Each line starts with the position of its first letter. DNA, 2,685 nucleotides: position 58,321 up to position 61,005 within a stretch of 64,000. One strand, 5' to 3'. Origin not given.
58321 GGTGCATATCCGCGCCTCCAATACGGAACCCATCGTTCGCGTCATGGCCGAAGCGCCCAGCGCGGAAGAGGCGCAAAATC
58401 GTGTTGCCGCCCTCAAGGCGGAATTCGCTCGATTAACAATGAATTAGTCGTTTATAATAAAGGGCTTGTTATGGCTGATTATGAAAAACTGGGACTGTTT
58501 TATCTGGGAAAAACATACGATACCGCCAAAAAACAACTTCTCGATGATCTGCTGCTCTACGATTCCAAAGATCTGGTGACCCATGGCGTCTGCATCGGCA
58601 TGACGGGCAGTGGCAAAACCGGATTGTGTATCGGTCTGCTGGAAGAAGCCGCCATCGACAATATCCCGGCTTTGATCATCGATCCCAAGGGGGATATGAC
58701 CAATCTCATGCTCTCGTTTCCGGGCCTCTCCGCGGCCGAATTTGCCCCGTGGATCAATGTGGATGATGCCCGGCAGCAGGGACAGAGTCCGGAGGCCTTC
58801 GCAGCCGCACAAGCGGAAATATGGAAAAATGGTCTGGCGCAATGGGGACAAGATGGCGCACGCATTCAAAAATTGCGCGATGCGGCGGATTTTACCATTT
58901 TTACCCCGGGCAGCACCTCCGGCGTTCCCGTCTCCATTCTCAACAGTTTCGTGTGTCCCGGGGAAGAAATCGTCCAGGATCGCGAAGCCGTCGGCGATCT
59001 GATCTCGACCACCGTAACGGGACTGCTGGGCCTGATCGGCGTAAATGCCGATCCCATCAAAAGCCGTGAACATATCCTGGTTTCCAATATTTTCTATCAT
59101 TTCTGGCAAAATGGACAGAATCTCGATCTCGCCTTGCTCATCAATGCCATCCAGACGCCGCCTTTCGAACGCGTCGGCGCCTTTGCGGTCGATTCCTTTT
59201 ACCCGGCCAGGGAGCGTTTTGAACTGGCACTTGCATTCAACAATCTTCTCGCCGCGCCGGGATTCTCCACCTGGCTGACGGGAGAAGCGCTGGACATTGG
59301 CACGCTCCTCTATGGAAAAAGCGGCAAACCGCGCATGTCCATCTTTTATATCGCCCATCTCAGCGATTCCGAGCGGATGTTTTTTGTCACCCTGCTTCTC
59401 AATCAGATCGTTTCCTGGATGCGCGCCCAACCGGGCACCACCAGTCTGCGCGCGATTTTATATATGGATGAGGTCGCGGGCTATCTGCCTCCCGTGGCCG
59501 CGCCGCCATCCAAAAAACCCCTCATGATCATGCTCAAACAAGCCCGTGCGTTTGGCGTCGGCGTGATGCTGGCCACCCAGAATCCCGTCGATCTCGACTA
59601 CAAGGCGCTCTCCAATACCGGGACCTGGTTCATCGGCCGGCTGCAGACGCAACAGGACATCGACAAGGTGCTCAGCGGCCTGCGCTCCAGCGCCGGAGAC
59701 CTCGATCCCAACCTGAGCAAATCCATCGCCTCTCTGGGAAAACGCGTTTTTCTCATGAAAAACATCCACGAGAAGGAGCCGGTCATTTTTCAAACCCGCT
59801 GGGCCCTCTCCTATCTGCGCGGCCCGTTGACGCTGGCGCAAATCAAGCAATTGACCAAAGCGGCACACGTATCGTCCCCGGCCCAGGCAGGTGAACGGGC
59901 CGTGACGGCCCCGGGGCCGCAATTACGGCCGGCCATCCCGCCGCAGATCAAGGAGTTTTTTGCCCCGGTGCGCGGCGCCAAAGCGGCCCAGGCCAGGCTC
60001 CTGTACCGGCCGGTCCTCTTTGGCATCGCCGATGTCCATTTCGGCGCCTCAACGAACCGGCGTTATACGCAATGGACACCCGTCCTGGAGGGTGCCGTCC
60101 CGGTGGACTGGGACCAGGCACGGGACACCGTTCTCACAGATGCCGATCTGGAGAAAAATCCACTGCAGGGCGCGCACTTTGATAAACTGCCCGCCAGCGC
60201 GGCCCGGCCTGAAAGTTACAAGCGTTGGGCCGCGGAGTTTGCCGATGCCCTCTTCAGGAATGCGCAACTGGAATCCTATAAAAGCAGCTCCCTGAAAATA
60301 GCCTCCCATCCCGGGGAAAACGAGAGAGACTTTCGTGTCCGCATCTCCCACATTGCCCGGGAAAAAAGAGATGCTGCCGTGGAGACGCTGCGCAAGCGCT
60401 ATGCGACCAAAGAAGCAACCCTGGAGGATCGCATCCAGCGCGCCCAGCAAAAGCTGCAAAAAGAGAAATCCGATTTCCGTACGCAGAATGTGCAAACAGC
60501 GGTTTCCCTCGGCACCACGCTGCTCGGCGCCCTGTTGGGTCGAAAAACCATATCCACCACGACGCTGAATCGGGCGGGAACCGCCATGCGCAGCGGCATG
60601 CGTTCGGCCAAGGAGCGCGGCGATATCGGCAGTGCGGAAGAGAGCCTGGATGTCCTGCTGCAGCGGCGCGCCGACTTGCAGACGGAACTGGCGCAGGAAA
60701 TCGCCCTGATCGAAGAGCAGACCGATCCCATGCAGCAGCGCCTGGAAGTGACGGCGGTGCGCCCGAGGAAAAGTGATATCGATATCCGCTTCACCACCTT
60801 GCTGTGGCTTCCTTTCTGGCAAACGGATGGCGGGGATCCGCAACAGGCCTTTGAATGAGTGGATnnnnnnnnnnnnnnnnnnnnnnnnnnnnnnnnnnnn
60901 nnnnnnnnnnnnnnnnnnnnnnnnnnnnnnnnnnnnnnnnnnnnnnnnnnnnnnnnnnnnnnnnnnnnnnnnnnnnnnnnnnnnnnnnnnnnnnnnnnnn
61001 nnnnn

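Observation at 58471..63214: HerA/FtsK-superfamily NTPase, archease, Nudix and RtcB in one tight gene string: a candidate expanded RNA-repair module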

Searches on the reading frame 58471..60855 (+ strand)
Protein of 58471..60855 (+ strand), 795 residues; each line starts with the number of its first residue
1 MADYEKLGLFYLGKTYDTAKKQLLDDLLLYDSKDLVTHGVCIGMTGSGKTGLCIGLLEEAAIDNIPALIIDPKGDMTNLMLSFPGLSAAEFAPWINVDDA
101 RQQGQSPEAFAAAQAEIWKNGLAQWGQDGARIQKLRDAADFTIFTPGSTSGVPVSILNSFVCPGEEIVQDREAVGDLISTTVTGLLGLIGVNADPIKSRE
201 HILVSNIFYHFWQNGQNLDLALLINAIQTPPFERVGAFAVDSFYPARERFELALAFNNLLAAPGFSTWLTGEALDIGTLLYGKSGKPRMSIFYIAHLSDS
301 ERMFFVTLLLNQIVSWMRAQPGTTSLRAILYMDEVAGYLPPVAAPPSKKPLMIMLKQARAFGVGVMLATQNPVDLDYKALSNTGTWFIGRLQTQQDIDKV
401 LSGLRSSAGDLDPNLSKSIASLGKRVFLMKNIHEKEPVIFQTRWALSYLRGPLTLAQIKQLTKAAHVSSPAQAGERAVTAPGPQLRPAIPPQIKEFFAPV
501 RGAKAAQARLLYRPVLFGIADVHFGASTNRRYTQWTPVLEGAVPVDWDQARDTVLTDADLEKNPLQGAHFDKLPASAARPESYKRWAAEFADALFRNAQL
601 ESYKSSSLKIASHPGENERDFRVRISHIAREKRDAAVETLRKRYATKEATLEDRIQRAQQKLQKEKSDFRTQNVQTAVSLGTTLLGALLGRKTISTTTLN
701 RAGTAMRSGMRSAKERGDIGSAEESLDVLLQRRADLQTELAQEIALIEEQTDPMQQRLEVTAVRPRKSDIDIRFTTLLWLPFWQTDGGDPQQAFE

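Call 5: search_protein_families(library=pfam, proteins=[window:58471-60855:+], max_evalue=0.01)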
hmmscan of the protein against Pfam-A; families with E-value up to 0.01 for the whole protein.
window:58471-60855:+ (795 aa): 4 families
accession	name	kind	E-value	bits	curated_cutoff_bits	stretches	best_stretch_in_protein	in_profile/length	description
PF05872.18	HerA_C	-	8.1e-06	25.2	22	0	354-438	284-371/502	Helicase HerA-like C-terminal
PF01935.23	DUF87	-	7.3e-05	23.4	23.2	1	32-78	18-66/220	Helicase HerA, central domain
PF12846.13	AAA_10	-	0.0016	18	27.5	0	37-86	22-71/362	AAA-like domain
PF10412.15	TrwB_AAD_bind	-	0.0031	16.9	20.5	0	37-77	16-56/387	Type IV secretion-system coupling protein DNA-binding domain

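Call 6: search_protein_families(library=ncbifam, proteins=[window:58471-60855:+], max_evalue=0.01)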
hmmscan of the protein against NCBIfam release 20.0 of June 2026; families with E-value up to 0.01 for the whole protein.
window:58471-60855:+ (795 aa): 7 families
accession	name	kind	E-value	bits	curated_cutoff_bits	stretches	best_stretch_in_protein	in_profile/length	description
NF033849.1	ser_rich_anae_1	subfamily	4.9e-08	30.8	650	1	353-406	1052-1105/1163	serine-rich protein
NF042943.1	HerA_antiphage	equivalog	5.9e-05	21.8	800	1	329-423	436-530/566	anti-phage-associated helicase HerA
NF040819.1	helicase_HerA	equivalog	6.3e-05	21.7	970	1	355-424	431-496/561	DNA double-strand break repair helicase HerA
NF053655.1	CedD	equivalog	6.4e-05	21.8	600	0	31-83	216-268/527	DNA-translocating ATPase CedD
NF041017.1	DNA_import_CedB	equivalog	6.7e-05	21.7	700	0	37-78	276-318/590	DNA import protein CedB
NF045975.1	VirB4_plasma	equivalog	0.0015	16.3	590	0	10-80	491-559/894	Mbov_0397 family ICE element conjugal transfer ATPase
TIGR03743.1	SXT_TraD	subfamily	0.0047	15.4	366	0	29-76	168-215/636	conjugative transfer system coupling protein TraD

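Call 8: find_homologous_proteins(query=window:58471-60855:+, max_evalue=0.00001)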
Query window:58471-60855:+ (795 aa): 8000 proteins with E <= 0.00001 among 8000 candidates; the best 120 are listed.
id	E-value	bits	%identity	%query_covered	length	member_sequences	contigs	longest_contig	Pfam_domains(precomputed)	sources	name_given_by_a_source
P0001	0.0e+0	1789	100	100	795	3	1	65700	PF05872.19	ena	-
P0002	0.0e+0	1515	83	100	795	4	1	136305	PF05872.19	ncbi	-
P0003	0.0e+0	1295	72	99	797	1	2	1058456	PF01935.24,PF05872.19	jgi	jgi:hypothetical protein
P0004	0.0e+0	1277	71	100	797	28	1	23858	PF05872.19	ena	-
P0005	0.0e+0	1277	70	100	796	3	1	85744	PF01935.24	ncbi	-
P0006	0.0e+0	1261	69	100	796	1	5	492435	PF01935.24,PF05872.19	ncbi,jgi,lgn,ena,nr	ncbi:MAG TPA: DUF87 domain-containing protein [bacterium]|nr:DUF87 domain-containing protein [bacter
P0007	0.0e+0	1238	70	100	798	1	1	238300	PF05872.19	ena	-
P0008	0.0e+0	1237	67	100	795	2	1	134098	PF01935.24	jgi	-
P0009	0.0e+0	1217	66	100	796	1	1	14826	PF01935.24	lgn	-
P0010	0.0e+0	1190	66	99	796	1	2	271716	-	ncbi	-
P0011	0.0e+0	1158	64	98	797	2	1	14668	PF01935.24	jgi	jgi:hypothetical protein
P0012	0.0e+0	1150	62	100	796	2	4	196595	-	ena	-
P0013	0.0e+0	1137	63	100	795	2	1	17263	PF01935.24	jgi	jgi:hypothetical protein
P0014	0.0e+0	1135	62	98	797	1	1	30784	PF01935.24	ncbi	-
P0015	0.0e+0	1125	61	100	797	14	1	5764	PF01935.24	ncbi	-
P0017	0.0e+0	1113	60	100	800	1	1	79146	PF05872.19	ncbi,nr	ncbi:MAG: ATP-binding protein [Acidobacteria bacterium]|nr:ATP-binding protein [Acidobacteriota bact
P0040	0.0e+0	1088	58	100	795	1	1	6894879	-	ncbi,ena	-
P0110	2.7e-289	980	56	99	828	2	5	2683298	-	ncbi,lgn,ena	-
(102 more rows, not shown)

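Call 9: find_encoding_contigs(protein=P0001, flank=10000, max_places=3)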
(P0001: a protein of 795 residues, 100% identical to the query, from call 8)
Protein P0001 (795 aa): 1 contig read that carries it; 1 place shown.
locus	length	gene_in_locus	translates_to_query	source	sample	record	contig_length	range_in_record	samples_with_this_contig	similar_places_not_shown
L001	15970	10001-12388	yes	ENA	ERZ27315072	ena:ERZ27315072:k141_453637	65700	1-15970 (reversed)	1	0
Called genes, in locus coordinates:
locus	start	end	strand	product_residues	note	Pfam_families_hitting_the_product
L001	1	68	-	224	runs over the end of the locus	PF02660:G3P_acyltransf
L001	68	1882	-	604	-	PF02734:Dak2, PF21645:FakA-like_M, PF02645:DegV, PF13684:FakA-like_C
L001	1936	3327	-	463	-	PF10509:GalKase_gal_bdg (faint), PF00288:GHMP_kinases_N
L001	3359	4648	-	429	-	PF00483:NTP_transferase, PF24894:Hexapep_GlmU (weak), PF25247:LbH_GLGC, PF25087:GMPPB_C (faint)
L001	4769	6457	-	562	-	PF13231:PMT_2 (weak), PF14559:TPR_19 (faint), PF00515:TPR_1 (weak), PF07719:TPR_2 (weak), PF13181:TPR_8 (faint), PF13431:TPR_17 (faint), PF24575:TPR_Slam (faint), PF13432:TPR_16, +1 more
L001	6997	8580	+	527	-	PF00535:Glycos_transf_2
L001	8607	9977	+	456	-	PF02878:PGM_PMM_I, PF02879:PGM_PMM_II, PF02880:PGM_PMM_III, PF00408:PGM_PMM_IV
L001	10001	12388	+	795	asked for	PF05872:HerA_C (faint)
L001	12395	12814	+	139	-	PF01951:Archease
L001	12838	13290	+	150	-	PF00293:NUDIX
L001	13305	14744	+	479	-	PF01139:RtcB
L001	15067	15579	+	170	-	-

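Call 10: find_encoding_contigs(protein=P0002, flank=10000, max_places=3)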
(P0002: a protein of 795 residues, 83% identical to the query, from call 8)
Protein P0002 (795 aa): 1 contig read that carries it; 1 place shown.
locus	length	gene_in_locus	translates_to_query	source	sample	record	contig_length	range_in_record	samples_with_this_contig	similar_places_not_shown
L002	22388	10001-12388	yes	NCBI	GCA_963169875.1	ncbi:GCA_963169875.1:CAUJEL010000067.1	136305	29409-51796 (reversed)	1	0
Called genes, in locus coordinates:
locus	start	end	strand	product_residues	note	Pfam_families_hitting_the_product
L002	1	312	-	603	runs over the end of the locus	PF02734:Dak2, PF21645:FakA-like_M, PF02645:DegV, PF13684:FakA-like_C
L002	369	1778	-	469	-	PF00288:GHMP_kinases_N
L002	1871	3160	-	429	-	PF00483:NTP_transferase, PF24894:Hexapep_GlmU (weak), PF25247:LbH_GLGC, PF25087:GMPPB_C (faint)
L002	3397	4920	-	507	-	PF13414:TPR_11 (faint), PF13424:TPR_12 (faint), PF13431:TPR_17 (faint), PF13432:TPR_16 (weak), PF00515:TPR_1 (weak), PF07719:TPR_2, PF13181:TPR_8 (faint), PF13374:TPR_10 (faint)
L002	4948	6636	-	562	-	PF13231:PMT_2 (weak), PF14559:TPR_19 (faint), PF13424:TPR_12 (faint), PF00515:TPR_1 (faint), PF07719:TPR_2 (weak), PF13181:TPR_8 (faint), PF13414:TPR_11 (faint), PF13432:TPR_16, +1 more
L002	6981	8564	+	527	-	PF00535:Glycos_transf_2 (weak), PF13641:Glyco_tranf_2_3 (faint), PF00535:Glycos_transf_2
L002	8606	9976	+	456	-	PF02878:PGM_PMM_I, PF02879:PGM_PMM_II, PF02880:PGM_PMM_III, PF00408:PGM_PMM_IV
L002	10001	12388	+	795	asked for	PF05872:HerA_C (faint)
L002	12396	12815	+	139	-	PF01951:Archease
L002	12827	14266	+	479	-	PF01139:RtcB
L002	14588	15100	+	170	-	-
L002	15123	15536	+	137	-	PF01894:YjbQ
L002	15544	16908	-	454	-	PF00072:Response_reg, PF00493:MCM (weak), PF01078:Mg_chelatase (weak), PF00158:Sigma54_activat, PF14532:Sigma54_activ_2, PF00004:AAA (weak), PF25601:AAA_lid_14, PF02954:HTH_8, +3 more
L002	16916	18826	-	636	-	PF00989:PAS, PF08448:PAS_4, PF00989:PAS, PF08448:PAS_4, PF13188:PAS_8, PF13426:PAS_9, PF00512:HisKA, PF02518:HATPase_c, +5 more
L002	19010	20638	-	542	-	PF01676:Metalloenzyme, PF01663:Phosphodiest (faint), PF06415:iPGM_N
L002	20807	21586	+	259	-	PF01676:Metalloenzyme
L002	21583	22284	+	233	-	PF01791:DeoC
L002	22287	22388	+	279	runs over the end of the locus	PF03168:LEA_2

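Call 11: find_encoding_contigs(protein=P0003, flank=10000, max_places=3)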
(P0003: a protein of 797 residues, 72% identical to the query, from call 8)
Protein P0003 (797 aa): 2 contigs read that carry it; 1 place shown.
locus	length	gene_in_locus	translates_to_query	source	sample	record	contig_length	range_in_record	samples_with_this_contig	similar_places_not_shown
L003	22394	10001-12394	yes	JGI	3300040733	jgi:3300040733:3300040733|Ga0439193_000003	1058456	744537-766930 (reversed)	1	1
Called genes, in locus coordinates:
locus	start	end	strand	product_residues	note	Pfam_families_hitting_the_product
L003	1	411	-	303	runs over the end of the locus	PF00892:EamA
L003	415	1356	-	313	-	PF23023:Anti-Pycsar_Apyc1, PF13691:Lactamase_B_4 (weak), PF00753:Lactamase_B, PF12706:Lactamase_B_2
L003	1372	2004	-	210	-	PF02660:G3P_acyltransf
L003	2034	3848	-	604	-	PF02734:Dak2, PF21645:FakA-like_M, PF02645:DegV, PF13684:FakA-like_C (weak)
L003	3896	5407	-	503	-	PF22700:MVD-like_N (weak), PF00288:GHMP_kinases_N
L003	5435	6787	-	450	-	PF00483:NTP_transferase, PF24894:Hexapep_GlmU (weak), PF25087:GMPPB_C (faint), PF25247:LbH_GLGC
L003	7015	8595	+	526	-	PF00535:Glycos_transf_2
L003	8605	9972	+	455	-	PF02878:PGM_PMM_I, PF02879:PGM_PMM_II, PF02880:PGM_PMM_III, PF00408:PGM_PMM_IV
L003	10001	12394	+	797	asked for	PF01935:DUF87 (faint), PF05872:HerA_C (faint)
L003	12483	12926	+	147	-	PF01951:Archease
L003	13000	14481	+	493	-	PF01139:RtcB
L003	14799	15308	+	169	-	-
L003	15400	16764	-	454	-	PF00072:Response_reg, PF00493:MCM (weak), PF00158:Sigma54_activat, PF14532:Sigma54_activ_2, PF00004:AAA (weak), PF07728:AAA_5 (weak), PF25601:AAA_lid_14, PF02954:HTH_8, +3 more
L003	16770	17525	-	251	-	PF00512:HisKA, PF02518:HATPase_c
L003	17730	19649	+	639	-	PF00456:Transketolase_N, PF02779:Transket_pyr, PF02780:Transketolase_C, PF22613:Transketolase_C_1 (faint)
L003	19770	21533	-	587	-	PF01676:Metalloenzyme, PF06415:iPGM_N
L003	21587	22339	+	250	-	PF01676:Metalloenzyme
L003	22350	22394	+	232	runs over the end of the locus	PF01791:DeoC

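Call 12: find_encoding_contigs(protein=P0040, flank=10000, max_places=2)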
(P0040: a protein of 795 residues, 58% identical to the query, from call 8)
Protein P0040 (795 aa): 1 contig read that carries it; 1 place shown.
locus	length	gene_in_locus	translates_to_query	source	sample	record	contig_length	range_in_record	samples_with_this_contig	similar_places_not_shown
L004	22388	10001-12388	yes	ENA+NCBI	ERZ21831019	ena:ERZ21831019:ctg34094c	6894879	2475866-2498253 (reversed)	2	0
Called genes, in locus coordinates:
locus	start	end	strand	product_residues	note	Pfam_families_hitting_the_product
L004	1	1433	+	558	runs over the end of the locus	PF00135:COesterase, PF20434:BD-FAE (weak), PF07859:Abhydrolase_3 (faint)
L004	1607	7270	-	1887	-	-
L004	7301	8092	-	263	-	PF07238:PilZ (weak)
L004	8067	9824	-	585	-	PF20695:UbiD_N, PF01977:UbiD, PF20696:UbiD_C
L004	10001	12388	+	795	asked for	-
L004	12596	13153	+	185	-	PF01558:POR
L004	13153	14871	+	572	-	PF14691:Fer4_20, PF01266:DAO (weak), PF01946:Thi4 (faint), PF07992:Pyr_redox_2, PF13450:NAD_binding_8 (weak), PF00070:Pyr_redox (weak), PF12838:Fer4_7 (weak), PF00037:Fer4 (weak), +1 more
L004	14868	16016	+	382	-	PF01855:POR_N, PF02780:Transketolase_C, PF17147:PFOR_II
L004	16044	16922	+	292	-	PF02775:TPP_enzyme_C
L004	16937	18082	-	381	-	PF10128:OpcA_G6PD_assem, PF20171:OpcA_G6PD_C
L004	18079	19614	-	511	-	PF00479:G6PD_N, PF02781:G6PD_C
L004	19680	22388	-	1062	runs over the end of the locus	PF00912:Transgly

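Call 13: find_encoding_contigs(protein=P0110, flank=10000, max_places=2)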
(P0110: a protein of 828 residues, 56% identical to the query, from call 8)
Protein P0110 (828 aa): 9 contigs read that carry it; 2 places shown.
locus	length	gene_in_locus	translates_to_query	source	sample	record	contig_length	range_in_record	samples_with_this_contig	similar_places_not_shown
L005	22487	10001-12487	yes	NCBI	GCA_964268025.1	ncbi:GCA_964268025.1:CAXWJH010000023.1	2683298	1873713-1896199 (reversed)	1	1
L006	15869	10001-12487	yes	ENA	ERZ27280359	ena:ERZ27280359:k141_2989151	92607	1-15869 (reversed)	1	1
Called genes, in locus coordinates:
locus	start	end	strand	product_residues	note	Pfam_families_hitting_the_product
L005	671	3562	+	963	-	PF01443:Viral_helicase1 (faint), PF13086:AAA_11 (weak), PF13087:AAA_12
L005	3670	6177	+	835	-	PF02463:SMC_N (faint), PF03193:RsgA_GTPase (faint), PF13191:AAA_16 (faint), PF13304:AAA_21 (faint), PF13476:AAA_23 (faint), PF13481:AAA_25 (faint), PF17760:UvrA_inter, PF00005:ABC_tran (weak), +2 more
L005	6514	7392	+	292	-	-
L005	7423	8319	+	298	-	PF13676:TIR_2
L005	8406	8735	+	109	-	PF04342:DMT_6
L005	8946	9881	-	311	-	-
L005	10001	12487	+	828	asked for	-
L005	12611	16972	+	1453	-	PF01590:GAF, PF00989:PAS, PF08447:PAS_3, PF08448:PAS_4, PF13426:PAS_9, PF08447:PAS_3, PF00989:PAS, PF08447:PAS_3, +15 more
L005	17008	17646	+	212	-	PF00072:Response_reg, PF00196:GerE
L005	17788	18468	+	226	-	PF00072:Response_reg, PF00196:GerE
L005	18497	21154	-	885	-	PF01734:Patatin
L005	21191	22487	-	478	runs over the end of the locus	PF01734:Patatin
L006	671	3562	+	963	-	PF01443:Viral_helicase1 (faint), PF13086:AAA_11 (weak), PF13087:AAA_12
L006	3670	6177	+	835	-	PF02463:SMC_N (faint), PF03193:RsgA_GTPase (faint), PF13191:AAA_16 (faint), PF13304:AAA_21 (faint), PF13476:AAA_23 (faint), PF13481:AAA_25 (faint), PF17760:UvrA_inter, PF00005:ABC_tran (weak), +2 more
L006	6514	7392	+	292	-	-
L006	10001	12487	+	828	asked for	-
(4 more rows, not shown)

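Call 14: find_encoding_contigs(protein=P0017, flank=10000, max_places=2)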
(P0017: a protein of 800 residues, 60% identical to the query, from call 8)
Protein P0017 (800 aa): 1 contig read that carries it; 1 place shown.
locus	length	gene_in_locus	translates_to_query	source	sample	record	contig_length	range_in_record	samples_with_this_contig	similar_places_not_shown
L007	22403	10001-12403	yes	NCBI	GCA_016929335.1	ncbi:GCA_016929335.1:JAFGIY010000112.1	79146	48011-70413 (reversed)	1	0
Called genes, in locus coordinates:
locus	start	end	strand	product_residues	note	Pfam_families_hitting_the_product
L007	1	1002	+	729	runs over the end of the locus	PF00933:Glyco_hydro_3, PF01915:Glyco_hydro_3_C, PF14310:Fn3-like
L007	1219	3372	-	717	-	PF00930:DPPIV_N (faint), PF26550:Tricorn_2nd, PF26549:Tricorn_N, PF07676:PD40, PF26550:Tricorn_2nd, PF26549:Tricorn_N (weak), PF00561:Abhydrolase_1 (faint), PF00326:Peptidase_S9, +1 more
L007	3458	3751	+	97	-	PF17939:TetR_C_30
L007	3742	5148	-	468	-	PF01266:DAO (faint), PF12831:FAD_oxidored (faint), PF13450:NAD_binding_8, PF01593:Amino_oxidase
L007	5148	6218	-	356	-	PF13641:Glyco_tranf_2_3, PF00535:Glycos_transf_2, PF10111:Glyco_tranf_2_2, PF13632:Glyco_trans_2_3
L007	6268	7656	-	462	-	-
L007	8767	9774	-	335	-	-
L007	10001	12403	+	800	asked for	PF05872:HerA_C (faint)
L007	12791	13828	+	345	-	PF00535:Glycos_transf_2, PF13641:Glyco_tranf_2_3, PF13632:Glyco_trans_2_3 (weak)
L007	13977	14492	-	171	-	PF01661:Macro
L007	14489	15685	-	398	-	PF22025:ThiI_fer, PF02926:THUMP, PF02568:ThiI, PF06508:QueC (weak)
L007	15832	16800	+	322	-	PF04015:DUF362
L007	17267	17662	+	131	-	PF03965:Penicillinase_R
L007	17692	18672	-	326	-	PF00092:VWA, PF13519:VWA_2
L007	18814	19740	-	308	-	PF01479:S4, PF00849:PseudoU_synth_2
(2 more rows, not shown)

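Call 17: find_related_loci(query=A1, collection=genome_contigs, flank=10000)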
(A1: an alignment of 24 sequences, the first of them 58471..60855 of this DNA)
Query A1 (795 aa) in genome_contigs; peptide patterns used: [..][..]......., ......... (x = any residue, [..] = any of these).
600 stretches matched a pattern (row limit reached: there are more); 593 encode a relative of the query (tblastn E <= 1e-3); the best 80 are kept; 80 distinct loci.
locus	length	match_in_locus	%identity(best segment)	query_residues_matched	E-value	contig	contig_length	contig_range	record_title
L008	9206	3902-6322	53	1-795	0e+0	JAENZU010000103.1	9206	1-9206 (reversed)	MAG: Melioribacter sp. isolate BM5_bin.15 BM5_bin15_NODE_1318_length_9206_cov_4.696208, whole genome shotgun sequence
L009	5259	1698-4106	54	3-788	0e+0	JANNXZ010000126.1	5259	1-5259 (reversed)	MAG: Nitrospirota bacterium isolate VAR_34_metabat_109 VAR_34_k141_2388129, whole genome shotgun sequence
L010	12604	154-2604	53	2-795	0e+0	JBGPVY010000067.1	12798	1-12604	MAG: Nitrospiraceae bacterium isolate OBJ1_062018_090_77 k141_1365914_length_12798_cov_22.0057, whole genome shotgun seq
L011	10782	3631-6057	53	3-788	0e+0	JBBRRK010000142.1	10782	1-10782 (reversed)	MAG: Nitrospirales bacterium isolate La3-X1 Co_metawrap_457_K_21079534_L_10782_cov_10.9953, whole genome shotgun sequenc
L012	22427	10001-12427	54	1-794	0e+0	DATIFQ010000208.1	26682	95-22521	MAG TPA_asm: Bryobacteraceae bacterium isolate SMAG_U16399 k141_1410299, whole genome shotgun sequence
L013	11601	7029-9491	53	1-788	0e+0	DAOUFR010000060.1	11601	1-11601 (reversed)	MAG TPA_asm: Dehalococcoidia bacterium isolate R125_62 12298, whole genome shotgun sequence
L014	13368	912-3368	54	1-795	0e+0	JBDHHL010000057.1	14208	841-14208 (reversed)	MAG: Gemmatimonadota bacterium isolate M8-62_Bin_193 M8-62_Bin_193_scaffold_17400, whole genome shotgun sequence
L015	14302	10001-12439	53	1-788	0e+0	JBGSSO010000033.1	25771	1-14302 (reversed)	MAG: Nitrospirales bacterium isolate JTS-AC384 k141_174154, whole genome shotgun sequence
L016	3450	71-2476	53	1-793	0e+0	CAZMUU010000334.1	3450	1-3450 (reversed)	MAG TPA_asm: uncultured Cytophagia bacterium isolate binchicken_co15_217 genome assembly, contig: NODE_30880_length_3450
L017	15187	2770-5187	52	1-795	0e+0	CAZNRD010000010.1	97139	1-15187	MAG TPA_asm: uncultured Anaerolineaceae bacterium isolate binchicken_co209_24 genome assembly, contig: NODE_102_length_9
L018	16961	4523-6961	53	1-794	0e+0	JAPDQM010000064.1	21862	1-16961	MAG: candidate division KSB1 bacterium isolate JZ4_201803_bins_154 JZ-4_201803_bins_154_scaffold_64, whole genome shotgu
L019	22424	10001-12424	51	3-788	0e+0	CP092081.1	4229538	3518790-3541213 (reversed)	MAG: Nitrospira sp. isolate UBC2 chromosome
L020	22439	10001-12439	52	1-788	0e+0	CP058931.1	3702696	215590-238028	MAG: Nitrospira sp. isolate DJ chromosome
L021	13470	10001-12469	52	1-795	0e+0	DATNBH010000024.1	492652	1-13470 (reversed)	MAG TPA_asm: Pyrinomonadaceae bacterium isolate SMAG_U11183 k141_3366764, whole genome shotgun sequence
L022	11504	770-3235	51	3-795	0e+0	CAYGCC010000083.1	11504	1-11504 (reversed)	MAG TPA_asm: uncultured Gemmatimonadota bacterium isolate ERP108616_co1_93 genome assembly, contig: k119_240687, whole g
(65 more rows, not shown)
